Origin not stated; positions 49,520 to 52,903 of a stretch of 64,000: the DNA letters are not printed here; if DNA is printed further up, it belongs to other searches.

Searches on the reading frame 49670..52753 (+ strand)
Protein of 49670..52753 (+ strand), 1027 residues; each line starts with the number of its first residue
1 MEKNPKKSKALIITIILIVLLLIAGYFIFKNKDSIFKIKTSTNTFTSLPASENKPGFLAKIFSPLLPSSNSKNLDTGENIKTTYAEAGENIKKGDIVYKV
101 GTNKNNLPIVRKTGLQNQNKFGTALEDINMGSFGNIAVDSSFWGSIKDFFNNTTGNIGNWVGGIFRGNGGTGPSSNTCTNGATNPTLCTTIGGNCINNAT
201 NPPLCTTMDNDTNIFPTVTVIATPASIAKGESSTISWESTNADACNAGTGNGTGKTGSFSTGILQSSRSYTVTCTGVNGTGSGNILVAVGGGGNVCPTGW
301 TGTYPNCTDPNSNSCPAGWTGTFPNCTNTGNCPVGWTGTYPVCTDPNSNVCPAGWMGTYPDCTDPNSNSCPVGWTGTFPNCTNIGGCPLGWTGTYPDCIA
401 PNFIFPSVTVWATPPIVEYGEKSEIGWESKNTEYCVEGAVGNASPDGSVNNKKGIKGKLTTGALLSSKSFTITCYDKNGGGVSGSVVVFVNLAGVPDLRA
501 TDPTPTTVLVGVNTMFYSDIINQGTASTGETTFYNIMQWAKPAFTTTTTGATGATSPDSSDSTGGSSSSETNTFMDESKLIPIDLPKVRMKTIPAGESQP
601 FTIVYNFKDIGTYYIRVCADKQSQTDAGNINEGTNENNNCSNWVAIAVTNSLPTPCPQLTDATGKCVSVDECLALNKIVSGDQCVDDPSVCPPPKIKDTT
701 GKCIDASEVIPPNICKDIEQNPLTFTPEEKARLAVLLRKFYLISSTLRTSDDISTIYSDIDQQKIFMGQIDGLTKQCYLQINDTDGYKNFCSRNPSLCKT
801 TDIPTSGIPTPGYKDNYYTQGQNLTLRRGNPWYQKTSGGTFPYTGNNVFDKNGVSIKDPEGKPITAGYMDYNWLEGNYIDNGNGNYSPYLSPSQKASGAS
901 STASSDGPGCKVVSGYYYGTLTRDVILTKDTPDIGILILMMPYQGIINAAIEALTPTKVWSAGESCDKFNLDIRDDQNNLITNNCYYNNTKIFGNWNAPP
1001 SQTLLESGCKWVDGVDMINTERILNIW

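Call 10: search_protein_families(library=pfam, proteins=[window:49670-52753:+], max_evalue=0.001)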
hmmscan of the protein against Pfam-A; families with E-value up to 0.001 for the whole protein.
window:49670-52753:+ (1027 aa): 1 family
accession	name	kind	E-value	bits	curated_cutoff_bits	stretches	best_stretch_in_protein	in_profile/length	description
PF07705.17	CARDB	-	0.00074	20.1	22.7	0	566-641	35-99/101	CARDB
